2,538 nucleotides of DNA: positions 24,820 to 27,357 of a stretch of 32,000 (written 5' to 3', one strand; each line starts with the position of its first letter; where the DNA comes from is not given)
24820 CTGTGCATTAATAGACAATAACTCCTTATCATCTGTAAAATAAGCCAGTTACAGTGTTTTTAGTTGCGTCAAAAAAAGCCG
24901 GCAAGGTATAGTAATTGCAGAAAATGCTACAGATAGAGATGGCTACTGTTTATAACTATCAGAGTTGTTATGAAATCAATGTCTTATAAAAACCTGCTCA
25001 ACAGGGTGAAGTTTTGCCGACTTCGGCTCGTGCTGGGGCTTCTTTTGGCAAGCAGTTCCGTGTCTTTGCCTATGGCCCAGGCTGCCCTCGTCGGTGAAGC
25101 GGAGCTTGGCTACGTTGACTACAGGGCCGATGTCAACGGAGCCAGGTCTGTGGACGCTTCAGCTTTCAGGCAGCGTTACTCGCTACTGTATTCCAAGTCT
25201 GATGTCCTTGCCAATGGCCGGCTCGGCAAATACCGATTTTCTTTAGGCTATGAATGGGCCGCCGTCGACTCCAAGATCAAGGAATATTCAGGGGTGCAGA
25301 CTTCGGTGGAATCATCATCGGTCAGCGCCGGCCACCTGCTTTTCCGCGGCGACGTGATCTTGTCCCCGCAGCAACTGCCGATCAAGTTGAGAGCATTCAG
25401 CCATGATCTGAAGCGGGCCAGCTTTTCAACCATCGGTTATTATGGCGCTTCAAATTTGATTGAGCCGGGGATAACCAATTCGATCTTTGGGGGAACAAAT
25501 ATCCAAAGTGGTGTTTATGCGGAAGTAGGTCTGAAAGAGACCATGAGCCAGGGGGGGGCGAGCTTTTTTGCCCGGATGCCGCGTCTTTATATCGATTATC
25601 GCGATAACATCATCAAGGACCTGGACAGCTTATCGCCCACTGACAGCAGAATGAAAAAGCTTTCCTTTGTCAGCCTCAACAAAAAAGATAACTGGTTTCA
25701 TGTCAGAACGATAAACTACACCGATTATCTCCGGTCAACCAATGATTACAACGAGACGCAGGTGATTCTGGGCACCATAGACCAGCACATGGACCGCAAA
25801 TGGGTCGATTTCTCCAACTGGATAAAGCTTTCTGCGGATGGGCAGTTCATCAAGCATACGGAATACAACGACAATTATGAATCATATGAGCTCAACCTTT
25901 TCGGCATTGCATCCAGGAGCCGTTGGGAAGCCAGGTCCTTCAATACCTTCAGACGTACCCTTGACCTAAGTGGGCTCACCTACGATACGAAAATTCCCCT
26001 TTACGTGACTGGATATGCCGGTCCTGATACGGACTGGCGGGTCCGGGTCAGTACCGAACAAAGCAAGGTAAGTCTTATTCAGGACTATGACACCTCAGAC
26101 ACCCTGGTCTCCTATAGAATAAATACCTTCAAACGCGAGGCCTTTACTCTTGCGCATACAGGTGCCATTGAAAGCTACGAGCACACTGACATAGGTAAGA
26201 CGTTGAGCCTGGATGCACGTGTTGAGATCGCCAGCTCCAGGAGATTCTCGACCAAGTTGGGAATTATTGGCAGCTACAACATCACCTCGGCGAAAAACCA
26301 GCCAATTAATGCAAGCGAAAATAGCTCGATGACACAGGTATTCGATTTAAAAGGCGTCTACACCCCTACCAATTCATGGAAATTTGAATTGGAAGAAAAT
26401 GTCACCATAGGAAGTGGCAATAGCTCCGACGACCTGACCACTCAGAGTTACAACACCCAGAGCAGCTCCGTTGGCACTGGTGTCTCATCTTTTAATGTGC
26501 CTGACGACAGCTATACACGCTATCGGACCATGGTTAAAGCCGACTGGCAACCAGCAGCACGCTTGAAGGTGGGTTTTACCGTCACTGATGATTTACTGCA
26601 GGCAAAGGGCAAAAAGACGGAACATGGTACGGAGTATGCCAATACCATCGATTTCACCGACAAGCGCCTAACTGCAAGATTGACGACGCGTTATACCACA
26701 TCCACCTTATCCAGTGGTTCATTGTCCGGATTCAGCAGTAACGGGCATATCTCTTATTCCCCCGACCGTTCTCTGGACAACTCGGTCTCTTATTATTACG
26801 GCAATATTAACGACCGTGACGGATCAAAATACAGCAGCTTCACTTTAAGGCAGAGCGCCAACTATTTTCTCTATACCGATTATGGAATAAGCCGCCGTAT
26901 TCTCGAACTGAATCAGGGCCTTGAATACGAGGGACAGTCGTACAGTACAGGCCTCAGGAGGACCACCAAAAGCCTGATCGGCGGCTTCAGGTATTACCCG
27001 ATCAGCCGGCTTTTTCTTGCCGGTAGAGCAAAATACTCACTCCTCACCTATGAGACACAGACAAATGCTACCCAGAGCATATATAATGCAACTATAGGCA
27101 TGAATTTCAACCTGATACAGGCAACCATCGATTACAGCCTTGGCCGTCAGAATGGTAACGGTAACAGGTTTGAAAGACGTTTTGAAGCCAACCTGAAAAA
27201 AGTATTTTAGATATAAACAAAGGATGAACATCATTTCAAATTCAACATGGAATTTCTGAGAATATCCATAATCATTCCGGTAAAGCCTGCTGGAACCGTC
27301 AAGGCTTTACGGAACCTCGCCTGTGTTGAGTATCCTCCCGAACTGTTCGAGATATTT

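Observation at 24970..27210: Orphan giant outer-membrane beta-barrel immediately downstream of omcE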

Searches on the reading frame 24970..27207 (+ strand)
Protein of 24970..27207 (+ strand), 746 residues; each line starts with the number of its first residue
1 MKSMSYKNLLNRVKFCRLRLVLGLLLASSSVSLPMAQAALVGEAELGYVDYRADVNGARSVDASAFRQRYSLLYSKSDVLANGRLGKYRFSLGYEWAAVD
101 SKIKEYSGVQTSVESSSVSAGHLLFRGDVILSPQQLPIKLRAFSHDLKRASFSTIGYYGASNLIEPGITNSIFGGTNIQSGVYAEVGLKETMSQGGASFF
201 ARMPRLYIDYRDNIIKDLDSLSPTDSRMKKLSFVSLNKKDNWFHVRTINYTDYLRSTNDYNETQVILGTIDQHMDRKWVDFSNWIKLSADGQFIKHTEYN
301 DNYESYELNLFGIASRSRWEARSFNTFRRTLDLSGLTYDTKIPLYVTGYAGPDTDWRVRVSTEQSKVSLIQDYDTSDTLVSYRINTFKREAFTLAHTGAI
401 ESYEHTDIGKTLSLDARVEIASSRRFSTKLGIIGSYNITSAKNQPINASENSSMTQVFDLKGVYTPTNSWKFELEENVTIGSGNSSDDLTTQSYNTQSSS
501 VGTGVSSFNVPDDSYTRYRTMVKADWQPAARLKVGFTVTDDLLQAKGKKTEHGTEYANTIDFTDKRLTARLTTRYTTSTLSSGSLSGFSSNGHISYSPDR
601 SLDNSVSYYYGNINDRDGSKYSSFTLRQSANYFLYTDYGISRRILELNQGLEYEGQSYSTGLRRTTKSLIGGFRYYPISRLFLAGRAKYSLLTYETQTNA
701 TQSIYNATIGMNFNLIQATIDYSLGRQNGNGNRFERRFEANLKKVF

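Call 3: search_protein_families(library=pfam, proteins=[window:24970-27207:+], max_evalue=1)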
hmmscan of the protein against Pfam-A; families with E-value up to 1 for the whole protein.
window:24970-27207:+ (746 aa): 0 families

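Call 4: search_protein_families(library=ncbifam, proteins=[window:24970-27207:+], max_evalue=1)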
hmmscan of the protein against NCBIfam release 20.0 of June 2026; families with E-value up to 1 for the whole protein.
window:24970-27207:+ (746 aa): 0 families

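Call 5: search_solved_structures(query=window:24970-27207:+, max_evalue=10)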
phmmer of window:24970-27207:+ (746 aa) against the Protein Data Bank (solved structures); distinct sequences matched with E-value up to 10: 0.

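Call 6: find_homologous_proteins(query=window:24970-27207:+, max_evalue=0.001)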
Query window:24970-27207:+ (746 aa): 34 proteins with E <= 0.001 among 8000 candidates.
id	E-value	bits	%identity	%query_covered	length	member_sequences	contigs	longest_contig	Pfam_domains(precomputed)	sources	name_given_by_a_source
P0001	0.0e+0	1222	74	99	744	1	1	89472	-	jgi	jgi:hypothetical protein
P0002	9.2e-275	932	59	98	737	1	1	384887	-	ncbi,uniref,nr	ncbi:hypothetical protein [Geotalea sp. SG265]|uniref:hypothetical protein n=1 Tax=Geotalea sp. SG26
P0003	8.7e-274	928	93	60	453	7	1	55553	-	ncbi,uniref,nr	ncbi:hypothetical protein [Geotalea toluenoxydans]|uniref:hypothetical protein n=1 Tax=Geotalea tolu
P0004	3.2e-271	920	57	99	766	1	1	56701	-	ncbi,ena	-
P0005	6.2e-261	886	57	96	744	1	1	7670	-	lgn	-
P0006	2.1e-254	864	55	97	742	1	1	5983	-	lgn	-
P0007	1.2e-247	842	53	97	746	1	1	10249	-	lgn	-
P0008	3.8e-192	659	45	97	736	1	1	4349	-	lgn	-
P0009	4.5e-190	652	45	97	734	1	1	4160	-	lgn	-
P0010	6.6e-182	625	44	97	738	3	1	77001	-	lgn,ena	-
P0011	1.9e-181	623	43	99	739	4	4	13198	PF13505.13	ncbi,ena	-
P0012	2.3e-179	616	42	98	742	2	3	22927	-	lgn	-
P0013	7.1e-155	535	40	95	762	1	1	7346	-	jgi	jgi:hypothetical protein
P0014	4.8e-153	529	40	95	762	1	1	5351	-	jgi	jgi:hypothetical protein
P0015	2.9e-148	514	39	96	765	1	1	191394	-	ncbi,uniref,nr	ncbi:hypothetical protein [Geomobilimonas luticola]|uniref:Uncharacterized protein n=1 Tax=Geomobili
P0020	7.1e-112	393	35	95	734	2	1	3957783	-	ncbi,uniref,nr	ncbi:hypothetical protein [Geobacter sp. DSM 9736]|uniref:hypothetical protein n=1 Tax=Geobacter sp.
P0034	6.5e-85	304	30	97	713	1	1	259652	-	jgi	-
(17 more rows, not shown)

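Call 11: find_encoding_contigs(protein=P0020, flank=10000, max_places=2)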
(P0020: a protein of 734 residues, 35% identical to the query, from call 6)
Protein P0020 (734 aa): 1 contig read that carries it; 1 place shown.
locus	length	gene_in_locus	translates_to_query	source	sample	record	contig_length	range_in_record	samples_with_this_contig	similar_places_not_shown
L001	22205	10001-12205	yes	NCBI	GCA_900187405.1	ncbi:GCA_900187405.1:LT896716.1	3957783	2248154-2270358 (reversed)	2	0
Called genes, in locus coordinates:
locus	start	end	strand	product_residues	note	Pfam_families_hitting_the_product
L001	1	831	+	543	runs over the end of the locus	PF13231:PMT_2 (weak), PF13428:TPR_14 (faint), PF00515:TPR_1 (faint), PF07719:TPR_2 (faint), PF13181:TPR_8 (faint), PF13371:TPR_9 (weak), PF13414:TPR_11 (faint), PF13432:TPR_16, +2 more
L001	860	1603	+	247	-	PF00535:Glycos_transf_2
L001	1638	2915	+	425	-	PF02844:GARS_N, PF01071:GARS_A, PF02786:CPSase_L_D2, PF02222:ATP-grasp (weak), PF02843:GARS_C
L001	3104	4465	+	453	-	PF05140:ResB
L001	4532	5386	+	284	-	PF01578:Cytochrom_C_asm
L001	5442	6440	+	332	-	PF14537:Cytochrom_c3_2 (faint), PF14522:Cytochrome_C7 (weak), PF09699:Paired_CXXCH_1, PF22113:Mtrc-MtrF_II-IV_dom (weak), PF09699:Paired_CXXCH_1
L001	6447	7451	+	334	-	PF14522:Cytochrome_C7 (faint), PF09699:Paired_CXXCH_1, PF14537:Cytochrom_c3_2 (weak)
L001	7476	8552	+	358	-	PF25021:TEN_NHL (faint), PF08450:SGL (faint), PF17170:DUF5128 (faint), PF06739:SBBP (faint), PF01436:NHL (weak)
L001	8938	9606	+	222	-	PF09699:Paired_CXXCH_1 (faint), PF14522:Cytochrome_C7 (faint)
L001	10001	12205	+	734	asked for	-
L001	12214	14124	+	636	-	PF13432:TPR_16 (faint), PF07719:TPR_2 (faint), PF13428:TPR_14 (faint), PF23914:TPR_CcmH_CycH (faint), PF00515:TPR_1 (faint), PF13176:TPR_7 (faint), PF13181:TPR_8 (faint), PF13414:TPR_11 (faint), +1 more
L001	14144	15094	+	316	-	PF13641:Glyco_tranf_2_3, PF00535:Glycos_transf_2, PF13632:Glyco_trans_2_3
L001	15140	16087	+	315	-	PF00535:Glycos_transf_2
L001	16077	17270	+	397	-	PF13439:Glyco_transf_4, PF13579:Glyco_trans_4_4, PF00534:Glycos_transf_1, PF13692:Glyco_trans_1_4, PF13524:Glyco_trans_1_2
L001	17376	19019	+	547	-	PF07719:TPR_2 (faint), PF13431:TPR_17 (faint), PF14559:TPR_19 (faint), PF00515:TPR_1 (faint), PF13424:TPR_12, PF13432:TPR_16, PF13414:TPR_11, PF13432:TPR_16 (weak), +6 more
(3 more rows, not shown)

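Call 12: find_encoding_contigs(protein=P0015, flank=10000, max_places=2)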
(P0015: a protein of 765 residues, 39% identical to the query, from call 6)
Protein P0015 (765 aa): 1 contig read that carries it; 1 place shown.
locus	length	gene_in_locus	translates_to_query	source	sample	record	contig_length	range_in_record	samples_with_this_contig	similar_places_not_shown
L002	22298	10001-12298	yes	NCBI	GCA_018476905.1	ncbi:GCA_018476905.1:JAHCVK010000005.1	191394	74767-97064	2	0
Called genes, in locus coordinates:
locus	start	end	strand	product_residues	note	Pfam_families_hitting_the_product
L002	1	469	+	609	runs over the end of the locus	PF13231:PMT_2, PF13432:TPR_16 (faint), PF13424:TPR_12 (faint), PF13431:TPR_17 (faint), PF14559:TPR_19 (faint), PF23914:TPR_CcmH_CycH, PF00515:TPR_1 (faint), PF07719:TPR_2 (faint), +4 more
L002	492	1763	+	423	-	PF02844:GARS_N, PF01071:GARS_A, PF02786:CPSase_L_D2 (weak), PF02222:ATP-grasp (weak), PF02843:GARS_C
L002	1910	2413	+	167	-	PF00731:AIRC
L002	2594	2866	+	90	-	PF02085:Cytochrom_CIII (weak), PF14522:Cytochrome_C7 (weak), PF09699:Paired_CXXCH_1 (weak)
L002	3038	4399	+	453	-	PF05140:ResB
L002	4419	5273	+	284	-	PF01578:Cytochrom_C_asm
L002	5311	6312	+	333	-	PF14522:Cytochrome_C7 (faint), PF14537:Cytochrom_c3_2 (faint), PF09699:Paired_CXXCH_1, PF22113:Mtrc-MtrF_II-IV_dom (weak), PF09699:Paired_CXXCH_1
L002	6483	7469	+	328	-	PF14522:Cytochrome_C7 (faint), PF09699:Paired_CXXCH_1, PF14537:Cytochrom_c3_2 (weak), PF09699:Paired_CXXCH_1 (weak)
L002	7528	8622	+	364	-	PF08450:SGL (faint), PF06977:SdiA-regulated (faint), PF06739:SBBP (faint), PF01436:NHL (weak), PF17170:DUF5128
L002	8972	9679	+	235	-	PF14537:Cytochrom_c3_2 (faint), PF09699:Paired_CXXCH_1 (faint)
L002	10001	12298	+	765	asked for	-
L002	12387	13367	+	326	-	PF13641:Glyco_tranf_2_3 (faint), PF00535:Glycos_transf_2, PF10111:Glyco_tranf_2_2 (faint), PF13632:Glyco_trans_2_3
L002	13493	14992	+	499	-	PF07719:TPR_2 (faint), PF13424:TPR_12 (weak), PF00515:TPR_1 (faint)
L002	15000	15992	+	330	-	PF00535:Glycos_transf_2, PF13641:Glyco_tranf_2_3 (weak)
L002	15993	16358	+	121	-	PF05635:23S_rRNA_IVP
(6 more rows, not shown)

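Call 13: find_related_loci(query=A1, collection=genome_contigs, flank=10000)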
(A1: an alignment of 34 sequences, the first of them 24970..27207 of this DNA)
Query A1 (746 aa) in genome_contigs; peptide patterns used: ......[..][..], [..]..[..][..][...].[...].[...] (x = any residue, [..] = any of these).
96 stretches matched a pattern; 82 encode a relative of the query (tblastn E <= 1e-3); the best 80 are kept; 80 distinct loci.
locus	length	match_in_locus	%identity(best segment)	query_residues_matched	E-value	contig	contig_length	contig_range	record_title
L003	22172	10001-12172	59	18-746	0e+0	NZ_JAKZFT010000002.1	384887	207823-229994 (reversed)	Geotalea sp. SG265 Scaffold2, whole genome shotgun sequence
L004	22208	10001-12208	57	12-746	0e+0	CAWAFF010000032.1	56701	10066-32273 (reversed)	MAG: uncultured delta proteobacterium isolate MFD03638.bin.2.1 genome assembly, contig: contig_2591, whole genome shotgu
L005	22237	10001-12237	93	1-746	0e+0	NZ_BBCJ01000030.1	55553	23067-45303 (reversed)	Geotalea toluenoxydans JCM 15764, whole genome shotgun sequence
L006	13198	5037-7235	43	9-746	0e+0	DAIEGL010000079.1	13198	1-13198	MAG TPA_asm: Geobacter sp. isolate clean984 k141_38872, whole genome shotgun sequence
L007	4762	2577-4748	43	24-746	0e+0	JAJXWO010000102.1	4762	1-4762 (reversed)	MAG: Deltaproteobacteria bacterium isolate BP5.bin86 NODE_36593_length_4762_cov_1.525998, whole genome shotgun sequence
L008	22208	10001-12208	41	10-746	7e-170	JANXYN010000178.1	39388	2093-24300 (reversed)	MAG: Geobacteraceae bacterium isolate GL140_3_metabat_43 GL140_3_k141_3308600, whole genome shotgun sequence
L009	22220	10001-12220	39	18-746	3e-159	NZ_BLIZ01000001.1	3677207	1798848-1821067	Geobacter sp. AOG1 scaffold1, whole genome shotgun sequence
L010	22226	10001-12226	39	33-746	8e-158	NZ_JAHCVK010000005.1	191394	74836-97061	Geomobilimonas luticola strain JCM 17780 NODE_5_length_191394_cov_219.034905, whole genome shotgun sequence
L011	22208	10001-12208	38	24-746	1e-152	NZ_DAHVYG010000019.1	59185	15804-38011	MAG: Geobacter sp. isolate clean785 k141_608283, whole genome shotgun sequence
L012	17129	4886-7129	38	12-746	2e-151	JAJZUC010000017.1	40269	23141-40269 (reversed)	MAG: Deltaproteobacteria bacterium isolate SKS4.bin16 NODE_1408_length_40269_cov_4.387051, whole genome shotgun sequence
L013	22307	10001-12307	37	10-746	4e-151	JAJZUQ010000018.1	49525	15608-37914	MAG: Deltaproteobacteria bacterium isolate SKS4.bin43 NODE_1045_length_49525_cov_2.028058, whole genome shotgun sequence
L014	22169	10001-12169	37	34-746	7e-148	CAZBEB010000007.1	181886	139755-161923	MAG TPA_asm: uncultured Geobacter sp. isolate binchicken_co269_196 genome assembly, contig: NODE_70_length_181886_cov_72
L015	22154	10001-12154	36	36-746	1e-132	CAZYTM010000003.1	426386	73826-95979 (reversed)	MAG TPA_asm: uncultured Geobacteraceae bacterium isolate SRP302447_co2_358 genome assembly, contig: NODE_53_length_42638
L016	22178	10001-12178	38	36-746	2e-152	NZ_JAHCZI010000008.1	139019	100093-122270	Geobacter hydrogenophilus strain DSM 13691 NODE_8_length_139019_cov_238.860942, whole genome shotgun sequence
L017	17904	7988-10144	36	36-746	8e-127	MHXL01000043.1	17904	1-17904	MAG: Desulfuromonadaceae bacterium GWB2_53_15 gwb2_scaffold_1574, whole genome shotgun sequence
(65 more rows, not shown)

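Call 26: predict_structure(alignment_id=A1)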
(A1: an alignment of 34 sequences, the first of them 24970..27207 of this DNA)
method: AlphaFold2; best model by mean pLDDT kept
length: 746 residues; sequences in the alignment: 34
mean_pLDDT: 86.5   pTM: 0.62
mean pLDDT of the five models: 86.5, 85.2, 84.5, 84.3, 82.6
residues with pLDDT >= 90: 423; 70-90: 241; 50-70: 55; < 50: 27
segments of 3 or more residues with pLDDT < 50: 1-4, 31-33, 191-194, 488-503
pLDDT, mean of each block of 10 residues (from residue 1): 51 79 72 60 93 88 92 87 84 90 82 82 89 84 90 68 85 85 80 52 81 87 90 78 90 93 92 83 89 93 94 94 95 91 95 94 87 89 94 95 89 93 92 95 85 91 94 95 65 36 58 85 95 96 87 95 96 94 90 95 96 89 96 84 91 92 90 92 95 77 95 93 91 91 93
secondary structure, 60 per line:
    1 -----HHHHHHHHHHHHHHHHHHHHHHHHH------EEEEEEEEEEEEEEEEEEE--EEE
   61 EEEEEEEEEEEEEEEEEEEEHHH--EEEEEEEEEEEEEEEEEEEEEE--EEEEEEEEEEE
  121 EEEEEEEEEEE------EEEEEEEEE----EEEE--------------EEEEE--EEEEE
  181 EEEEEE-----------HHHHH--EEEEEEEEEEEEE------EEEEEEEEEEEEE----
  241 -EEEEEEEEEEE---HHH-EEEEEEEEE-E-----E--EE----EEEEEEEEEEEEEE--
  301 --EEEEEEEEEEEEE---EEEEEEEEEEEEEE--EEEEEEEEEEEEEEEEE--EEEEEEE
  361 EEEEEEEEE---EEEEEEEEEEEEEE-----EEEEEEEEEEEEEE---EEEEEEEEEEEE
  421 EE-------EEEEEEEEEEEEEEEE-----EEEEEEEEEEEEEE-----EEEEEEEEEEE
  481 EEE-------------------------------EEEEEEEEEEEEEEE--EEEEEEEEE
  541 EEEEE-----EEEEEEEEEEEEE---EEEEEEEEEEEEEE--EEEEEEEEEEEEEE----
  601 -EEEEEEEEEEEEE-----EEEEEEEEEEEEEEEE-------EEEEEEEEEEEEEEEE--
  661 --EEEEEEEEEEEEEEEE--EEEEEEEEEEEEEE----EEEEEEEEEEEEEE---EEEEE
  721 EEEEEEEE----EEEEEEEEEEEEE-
elements in order (helices of 4 or more, strands of 3 or more residues): H6-30 E37-55 E58-80 E86-107 E110-131 E138-146 E151-154 E169-173 E176-186 H198-202 E205-217 E224-236 E242-252 E260-268 E285-298 E303-315 E319-332 E335-351 E354-369 E373-386 E392-405 E409-422 E430-445 E451-464 E470-483 E515-529 E532-545 E551-563 E567-580 E583-596 E602-614 E620-635 E643-658 E663-678 E681-694 E699-712 E716-728 E733-745

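Call 29: fold_search(model_id=the predicted structure, library=pdb)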
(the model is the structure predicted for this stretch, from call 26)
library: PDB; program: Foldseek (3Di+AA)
matches with E <= 10: 810; with E <= 0.001: 204
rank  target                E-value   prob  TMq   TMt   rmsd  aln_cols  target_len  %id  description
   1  8ae1_A                1.3e-09  1.00  0.46  0.38  16.9      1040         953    9  Structure of trimeric SlpA outer membrane protein (released 2022-11-30)
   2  7zgx_A                3.0e-09  1.00  0.38  0.32  20.7      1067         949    8  S-layer Deinoxanthin Binding Complex, C1 symmetry (released 2022-07-13)
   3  8agd_A                3.2e-09  1.00  0.39  0.28  20.3      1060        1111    8  Full SDBC and SOD assembly (released 2023-04-12)
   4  6r2q_B                2.3e-08  1.00  0.29  0.33  23.1       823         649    8  Structure of the Mtr complex (released 2020-04-22)
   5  4q35_A                1.0e-07  1.00  0.25  0.25  24.9       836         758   10  Structure of a membrane protein (released 2014-06-25)
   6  9rpr_A                1.1e-07  1.00  0.25  0.25  22.2       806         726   10  Cryo-EM structure of LptDEM complex containing Shigella flexneri LptE and endogenous E. coli LptD and LptM (released 2025-12-10)
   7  9i98_A                1.8e-07  1.00  0.20  0.25  18.4       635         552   11  Cryo-EM structure of Shigella flexneri LptDE bound by a Bicyclic peptide molecule (Compound 13) (released 2025-10-15)
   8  9fz5_A                4.4e-07  1.00  0.25  0.26  23.6       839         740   10  Cryo-EM structure of LptDE-YedD complex from Escherichia Coli (released 2025-04-09)
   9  9ia5_A                5.3e-07  1.00  0.25  0.25  24.9       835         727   10  LpDEM from Escherichia coli (released 2025-12-10)
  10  9i95_A                1.0e-06  1.00  0.25  0.30  15.9       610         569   11  Cryo-EM structure of Shigella flexneri LptDE bound by a Bicyclic peptide molecule (Compound 4) (released 2025-10-15)
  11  8p97_A                1.0e-06  1.00  0.22  0.25  19.7       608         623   12  BtuB3G3 bound to cyanocobalamin with disordered EL8 (released 2023-08-16)
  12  1nqe                  1.2e-06  1.00  0.24  0.31  19.9       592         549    8  OUTER MEMBRANE COBALAMIN TRANSPORTER (BTUB) FROM E. COLI (released 2003-04-29)
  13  9rpt_A                1.3e-06  1.00  0.24  0.28  15.7       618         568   11  Cryo-EM structure of the open state of Shigella flexneri LptDE bound by the RBP of Oekolampad phage (released 2025-12-10)
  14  9rps_A                1.4e-06  1.00  0.22  0.22  22.5       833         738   10  Cryo-EM structure of Shigella flexneri LptDE in complex with RTP45 superinfection exclusion protein from RTP bacteriop (released 2025-12-10)
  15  9q8n_A                1.8e-06  1.00  0.23  0.28  18.9       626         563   11  Cryo-EM structure of Shigella flexneri LptDE bound by a Bicyclic peptide molecule (Compound 16) (released 2025-10-15)
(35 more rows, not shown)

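Call 56: search_protein_representatives(alignment_id=A1)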
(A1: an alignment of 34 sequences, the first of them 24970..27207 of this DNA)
Query: 34 sequences, 740 profile positions. Proteins with E-value up to 0.001 (for the whole library): 232; up to 1e-10: 218; up to 1e-30: 175. The best 150 are listed.
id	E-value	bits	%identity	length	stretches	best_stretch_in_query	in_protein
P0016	0.0e+00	1034.1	-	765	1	1-740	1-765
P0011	1.4e-295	998.8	-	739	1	4-740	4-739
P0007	2.6e-289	978.0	-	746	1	10-740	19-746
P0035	2.0e-278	942.1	-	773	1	10-740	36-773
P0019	9.4e-268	906.8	-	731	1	18-740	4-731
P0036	3.3e-267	905.0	-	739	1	7-740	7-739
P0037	1.1e-263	893.3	-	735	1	8-740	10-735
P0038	2.7e-256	868.9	-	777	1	11-740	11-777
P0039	9.2e-256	867.1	-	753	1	9-740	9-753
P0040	6.3e-246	834.6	-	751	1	3-740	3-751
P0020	3.8e-240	815.5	-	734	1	8-740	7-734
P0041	2.0e-237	806.5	-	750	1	16-740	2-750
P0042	3.2e-231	786.0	-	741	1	13-740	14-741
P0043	3.1e-230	782.7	-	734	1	10-740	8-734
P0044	1.9e-228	776.9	-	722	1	24-740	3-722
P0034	8.9e-221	751.5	-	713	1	10-740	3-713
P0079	4.4e-143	494.6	-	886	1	12-740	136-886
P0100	1.0e-128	447.1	-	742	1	11-740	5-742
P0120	1.8e-117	409.9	-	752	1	12-740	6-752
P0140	5.3e-103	362.1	-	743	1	13-740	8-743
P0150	2.1e-100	353.5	-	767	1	14-738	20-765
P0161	2.8e-93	330.0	-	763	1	13-740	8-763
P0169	2.8e-88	313.4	-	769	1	13-740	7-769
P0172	6.3e-86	305.6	-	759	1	12-740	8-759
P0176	1.8e-82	294.2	-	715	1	15-733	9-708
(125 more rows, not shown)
